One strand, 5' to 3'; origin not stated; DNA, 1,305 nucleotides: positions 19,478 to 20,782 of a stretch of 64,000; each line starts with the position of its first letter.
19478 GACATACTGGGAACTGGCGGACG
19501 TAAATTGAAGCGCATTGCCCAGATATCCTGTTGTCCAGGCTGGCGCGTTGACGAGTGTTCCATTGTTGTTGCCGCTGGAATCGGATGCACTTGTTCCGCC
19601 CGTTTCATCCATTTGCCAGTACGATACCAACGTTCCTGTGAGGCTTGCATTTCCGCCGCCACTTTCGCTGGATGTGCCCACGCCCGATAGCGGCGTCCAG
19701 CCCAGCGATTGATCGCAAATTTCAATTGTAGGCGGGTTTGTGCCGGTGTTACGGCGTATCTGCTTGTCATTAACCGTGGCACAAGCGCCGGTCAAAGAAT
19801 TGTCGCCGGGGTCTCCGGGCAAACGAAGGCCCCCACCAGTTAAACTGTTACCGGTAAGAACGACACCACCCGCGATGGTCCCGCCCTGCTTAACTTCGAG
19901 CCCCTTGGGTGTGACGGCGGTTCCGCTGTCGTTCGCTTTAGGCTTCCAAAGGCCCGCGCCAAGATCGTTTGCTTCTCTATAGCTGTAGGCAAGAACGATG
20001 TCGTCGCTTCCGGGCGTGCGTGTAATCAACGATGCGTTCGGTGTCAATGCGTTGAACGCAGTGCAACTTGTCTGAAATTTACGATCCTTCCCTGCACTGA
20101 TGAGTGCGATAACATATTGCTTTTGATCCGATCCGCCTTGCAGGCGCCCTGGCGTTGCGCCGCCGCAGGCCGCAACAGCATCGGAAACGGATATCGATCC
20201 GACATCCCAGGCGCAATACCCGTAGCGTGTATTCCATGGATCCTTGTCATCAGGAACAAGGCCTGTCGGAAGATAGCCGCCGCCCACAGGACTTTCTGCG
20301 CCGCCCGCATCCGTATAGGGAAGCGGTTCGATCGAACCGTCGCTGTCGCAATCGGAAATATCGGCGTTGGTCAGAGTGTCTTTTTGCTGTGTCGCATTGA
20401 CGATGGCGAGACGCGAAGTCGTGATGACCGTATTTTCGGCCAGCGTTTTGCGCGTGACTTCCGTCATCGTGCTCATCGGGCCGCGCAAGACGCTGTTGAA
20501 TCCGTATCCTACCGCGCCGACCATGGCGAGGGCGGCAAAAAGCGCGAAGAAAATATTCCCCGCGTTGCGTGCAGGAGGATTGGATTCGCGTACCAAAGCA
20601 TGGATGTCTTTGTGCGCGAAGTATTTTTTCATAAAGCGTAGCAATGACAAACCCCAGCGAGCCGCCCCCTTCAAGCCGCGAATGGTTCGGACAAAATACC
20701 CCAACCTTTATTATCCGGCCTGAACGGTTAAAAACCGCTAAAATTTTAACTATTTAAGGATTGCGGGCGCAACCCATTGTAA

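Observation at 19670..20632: Heads of the giant proteins look like GspG-type (pseudo)pilin domains with a non-canonical leader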

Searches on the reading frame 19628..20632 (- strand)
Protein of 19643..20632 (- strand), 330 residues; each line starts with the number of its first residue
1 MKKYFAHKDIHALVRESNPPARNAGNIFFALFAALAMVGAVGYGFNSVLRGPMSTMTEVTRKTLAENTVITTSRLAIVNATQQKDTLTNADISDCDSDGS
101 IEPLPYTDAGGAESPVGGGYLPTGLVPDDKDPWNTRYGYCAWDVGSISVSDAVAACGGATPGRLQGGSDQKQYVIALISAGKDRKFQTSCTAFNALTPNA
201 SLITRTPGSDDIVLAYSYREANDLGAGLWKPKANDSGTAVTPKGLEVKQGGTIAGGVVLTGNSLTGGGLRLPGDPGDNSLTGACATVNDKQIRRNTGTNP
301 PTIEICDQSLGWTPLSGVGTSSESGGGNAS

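Call 8: search_protein_families(library=ncbifam, proteins=[window:19643-20632:-], max_evalue=1)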
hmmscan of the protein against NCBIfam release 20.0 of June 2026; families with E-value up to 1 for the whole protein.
window:19643-20632:- (330 aa): 0 families

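Call 13: find_homologous_proteins(query=window:19643-20632:-, max_evalue=0.001)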
Query window:19643-20632:- (330 aa): 7 proteins with E <= 0.001 among 6580 candidates.
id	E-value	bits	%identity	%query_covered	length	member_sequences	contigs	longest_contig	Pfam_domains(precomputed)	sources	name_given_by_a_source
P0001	3.2e-110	386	59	92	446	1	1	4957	-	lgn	-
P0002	4.3e-77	278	49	88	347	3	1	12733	-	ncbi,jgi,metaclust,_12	metaclust:\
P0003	8.5e-71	257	56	70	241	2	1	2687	-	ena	-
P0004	4.0e-53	199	49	67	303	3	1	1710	-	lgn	-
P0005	1.2e-50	191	43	75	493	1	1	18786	PF13884.12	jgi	jgi:hypothetical protein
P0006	4.1e-48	182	40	79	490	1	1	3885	PF13884.12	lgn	-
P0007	5.0e-45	172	40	74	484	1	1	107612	PF13884.12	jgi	jgi:hypothetical protein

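Call 15: find_encoding_contigs(protein=P0007, flank=10000, max_places=3)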
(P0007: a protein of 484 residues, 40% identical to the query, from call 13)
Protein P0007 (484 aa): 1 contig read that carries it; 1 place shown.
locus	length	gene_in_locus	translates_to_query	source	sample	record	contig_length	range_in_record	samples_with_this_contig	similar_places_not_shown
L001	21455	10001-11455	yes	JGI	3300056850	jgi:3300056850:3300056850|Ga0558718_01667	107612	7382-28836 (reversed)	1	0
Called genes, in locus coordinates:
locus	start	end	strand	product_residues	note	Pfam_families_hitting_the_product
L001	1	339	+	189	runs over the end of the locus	-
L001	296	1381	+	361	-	PF01435:Peptidase_M48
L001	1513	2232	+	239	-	PF01027:Bax1-I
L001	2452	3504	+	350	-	PF00158:Sigma54_activat, PF01078:Mg_chelatase (weak), PF14532:Sigma54_activ_2, PF07728:AAA_5 (weak), PF25601:AAA_lid_14, PF02954:HTH_8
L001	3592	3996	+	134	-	PF01741:MscL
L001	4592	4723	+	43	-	-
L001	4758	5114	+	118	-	-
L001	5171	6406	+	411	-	PF04932:Wzy_C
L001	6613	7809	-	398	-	PF03562:MltA, PF06725:3D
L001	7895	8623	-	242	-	PF04280:Tim44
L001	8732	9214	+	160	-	PF04186:FxsA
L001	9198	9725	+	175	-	PF02556:SecB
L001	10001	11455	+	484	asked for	PF13884:Peptidase_S74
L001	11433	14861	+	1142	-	PF08309:LVIVD (weak), PF00059:Lectin_C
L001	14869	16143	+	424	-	-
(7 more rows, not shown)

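Call 16: find_encoding_contigs(protein=P0005, flank=10000, max_places=3)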
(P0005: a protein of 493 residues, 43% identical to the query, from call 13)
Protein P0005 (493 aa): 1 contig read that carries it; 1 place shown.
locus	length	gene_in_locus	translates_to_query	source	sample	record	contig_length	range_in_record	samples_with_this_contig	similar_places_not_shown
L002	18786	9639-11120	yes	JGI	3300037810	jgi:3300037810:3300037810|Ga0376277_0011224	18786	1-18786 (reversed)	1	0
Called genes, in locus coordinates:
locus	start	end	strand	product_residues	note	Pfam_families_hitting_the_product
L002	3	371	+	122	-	?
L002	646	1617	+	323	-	PF00158:Sigma54_activat, PF01078:Mg_chelatase (faint), PF14532:Sigma54_activ_2, PF07724:AAA_2 (weak), PF00004:AAA (weak), PF07728:AAA_5, PF25601:AAA_lid_14, PF02954:HTH_8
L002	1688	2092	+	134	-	PF01741:MscL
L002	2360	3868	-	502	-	PF00989:PAS (weak), PF08448:PAS_4, PF13426:PAS_9, PF08447:PAS_3, PF08448:PAS_4, PF13426:PAS_9, PF08447:PAS_3, PF00015:MCPsignal, +2 more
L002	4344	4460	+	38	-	PF08085:Entericidin (weak)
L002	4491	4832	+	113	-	-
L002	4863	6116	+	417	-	PF04932:Wzy_C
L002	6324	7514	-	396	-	PF03562:MltA, PF06725:3D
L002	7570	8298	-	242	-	PF04280:Tim44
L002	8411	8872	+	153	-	PF04186:FxsA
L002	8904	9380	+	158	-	PF02556:SecB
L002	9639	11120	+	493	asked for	PF13884:Peptidase_S74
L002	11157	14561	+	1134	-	PF08309:LVIVD, PF00059:Lectin_C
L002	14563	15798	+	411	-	-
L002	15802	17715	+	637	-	-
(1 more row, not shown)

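Call 17: find_encoding_contigs(protein=P0002, flank=10000, max_places=3)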
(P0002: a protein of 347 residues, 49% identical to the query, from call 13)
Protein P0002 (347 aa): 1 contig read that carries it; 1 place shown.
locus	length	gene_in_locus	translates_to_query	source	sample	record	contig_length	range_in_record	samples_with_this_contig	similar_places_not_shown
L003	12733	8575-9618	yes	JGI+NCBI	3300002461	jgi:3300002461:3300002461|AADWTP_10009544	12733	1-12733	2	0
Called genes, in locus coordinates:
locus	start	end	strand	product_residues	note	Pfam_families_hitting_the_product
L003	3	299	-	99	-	?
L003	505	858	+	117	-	PF21983:NikA-like, PF05713:MobC (weak)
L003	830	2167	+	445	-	PF03432:Relaxase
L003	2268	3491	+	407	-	PF13384:HTH_23 (faint), PF13560:HTH_31 (weak), PF00145:DNA_methylase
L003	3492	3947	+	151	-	PF03852:Vsr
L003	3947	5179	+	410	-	PF09217:EcoRII-N, PF09019:EcoRII-C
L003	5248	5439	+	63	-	-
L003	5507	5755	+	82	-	PF13248:Zn_ribbon_3 (weak)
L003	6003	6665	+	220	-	PF01656:CbiA, PF06564:CBP_BcsQ (faint), PF07015:VirC1 (weak), PF09140:MipZ (faint), PF10609:ParA, PF13614:AAA_31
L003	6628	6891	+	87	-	PF20605:Antitox_RHH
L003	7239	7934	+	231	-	-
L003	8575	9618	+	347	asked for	-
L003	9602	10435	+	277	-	-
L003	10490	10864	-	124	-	-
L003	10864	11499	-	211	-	-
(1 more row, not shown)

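Call 33: predict_structure(alignment_id=A3)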
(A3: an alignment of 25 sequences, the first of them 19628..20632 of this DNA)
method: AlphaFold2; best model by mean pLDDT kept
length: 335 residues; sequences in the alignment: 25
mean_pLDDT: 69.6   pTM: 0.53
mean pLDDT of the five models: 69.6, 69.4, 66.4, 64.8, 63.1
residues with pLDDT >= 90: 77; 70-90: 84; 50-70: 101; < 50: 73
segments of 3 or more residues with pLDDT < 50: 1-9, 11-18, 20-24, 85-87, 150-152, 231-239, 262-268, 270-276, 317-335
pLDDT, mean of each block of 10 residues (from residue 1): 44 47 57 71 59 78 89 85 56 71 88 95 88 95 73 57 85 94 96 91 96 93 68 47 55 56 47 49 64 68 64 49 37 36
secondary structure, 60 per line:
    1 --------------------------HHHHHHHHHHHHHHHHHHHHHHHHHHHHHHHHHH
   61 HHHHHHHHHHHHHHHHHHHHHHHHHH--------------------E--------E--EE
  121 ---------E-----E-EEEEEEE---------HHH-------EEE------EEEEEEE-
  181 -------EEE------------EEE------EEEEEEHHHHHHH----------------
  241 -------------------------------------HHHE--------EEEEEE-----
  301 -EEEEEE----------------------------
elements in order: H27-86 E138-144 E164-166 E173-179 E188-190 E203-205 E212-217 H218-224 E290-295 E302-307

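Call 36: fold_search(model_id=the predicted structure, library=pdb)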
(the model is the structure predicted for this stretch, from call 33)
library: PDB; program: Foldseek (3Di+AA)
matches with E <= 10: 11; with E <= 0.001: 0
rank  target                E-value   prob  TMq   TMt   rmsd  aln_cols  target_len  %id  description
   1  7vmr_A                3.3e+00  0.01  0.08  0.01  14.3       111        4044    8  Structure of recombinant RyR2 mutant K4593A (EGTA dataset) (released 2022-08-10)
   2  3mmp_F                7.9e+00  0.01  0.06  0.04  14.5       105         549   10  Structure of the Qb replicase, an RNA-dependent RNA polymerase consisting of viral and host proteins (released 2010-06-09)
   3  6m7a_B                9.0e+00  0.00  0.05  0.08  14.8        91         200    8  Structure of REV7-R124A complexed with SHLD3(28-73) (released 2021-01-27)
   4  8qyd_F                9.6e+00  0.03  0.15  0.19  17.9       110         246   15  Zorya anti-bacteriophage defense system ZorAB (released 2024-11-06)
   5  4c47_B                9.6e+00  0.01  0.13  0.21  23.2       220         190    8  Salmonella enterica trimeric lipoprotein SadB (released 2014-01-08)
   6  7oc3_B                9.6e+00  0.01  0.09  0.13   8.0       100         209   10  Crystal structure of the third tudor domain of Qin (released 2022-05-04)
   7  9dr5_H                9.6e+00  0.01  0.10  0.10  22.9       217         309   14  Crystal structure of Catechol 1,2-dioxygenase from Burkholderia multivorans (Zinc bound, P1 form) (released 2024-10-02)
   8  5uh5_C                9.6e+00  0.01  0.09  0.03  10.8        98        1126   10  Crystal structure of Mycobacterium tuberculosis transcription initiation complex containing 3 nt of RNA (released 2017-04-12)
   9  7zla_A                9.6e+00  0.00  0.06  0.06  12.4        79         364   13  Cryo-EM structure of holo-PdxR from Bacillus clausii bound to its target DNA in the half-closed conformation (released 2023-07-05)
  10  9gj9_C                9.6e+00  0.00  0.06  0.06  12.1        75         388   24  Crystal structure of methionine gamma-lyase from Brevibacterium sandarakinum in complex with PLP and norleucine at pH  (released 2025-09-03)
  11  4mgr_A                9.6e+00  0.00  0.05  0.04   6.6        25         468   16  The crystal structure of Bacillus subtilis GabR, an autorepressor and PLP- and GABA-dependent transcriptional activato (released 2013-10-30)

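Call 83: search_protein_families(library=phrogs, proteins=[P0007], max_evalue=0.01)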
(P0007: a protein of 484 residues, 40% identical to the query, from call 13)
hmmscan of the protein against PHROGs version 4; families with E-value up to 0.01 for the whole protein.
P0007 (484 aa): 28 families (the best 25 are shown)
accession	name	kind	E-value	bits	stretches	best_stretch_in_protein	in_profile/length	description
phrog_8215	-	tail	1.5e-31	110.6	1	363-478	883-997/1000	baseplate wedge initiator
phrog_5668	-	tail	1.2e-25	90.6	1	364-483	1440-1564/1567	tail fiber protein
phrog_25848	-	tail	5.1e-20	72.3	1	377-483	492-597/598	tail fiber protein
phrog_5481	-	tail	1.6e-18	67.6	1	365-483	887-1026/1043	tail fiber protein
phrog_1980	-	tail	2.9e-18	67.4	1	183-482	158-435/449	tail fiber protein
phrog_18186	-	tail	3.1e-18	66.8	1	249-478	444-575/582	baseplate wedge subunit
phrog_28992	-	unknown function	3.5e-18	66.9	1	373-482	233-341/343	-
phrog_11011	-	tail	4.7e-17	62.1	1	364-481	1161-1281/1291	long tail fiber protein distal subunit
phrog_14572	-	tail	9e-17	62.2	1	369-482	345-475/484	tail fiber protein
phrog_30158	-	unknown function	1.3e-15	57.9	1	364-474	668-777/779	-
phrog_6921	-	tail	1.7e-15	57.9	1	366-483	605-737/738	tail fiber protein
phrog_1699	-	tail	8.2e-15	55.4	1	384-481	890-995/1000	long tail fiber protein distal subunit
phrog_8443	-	tail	5.6e-14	52.9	1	358-480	503-634/636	tail fiber protein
phrog_25788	-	tail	2.2e-13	50.7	1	362-471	489-597/603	tail fiber protein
phrog_27370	-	unknown function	6.7e-13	48.1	1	353-478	1403-1533/1545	-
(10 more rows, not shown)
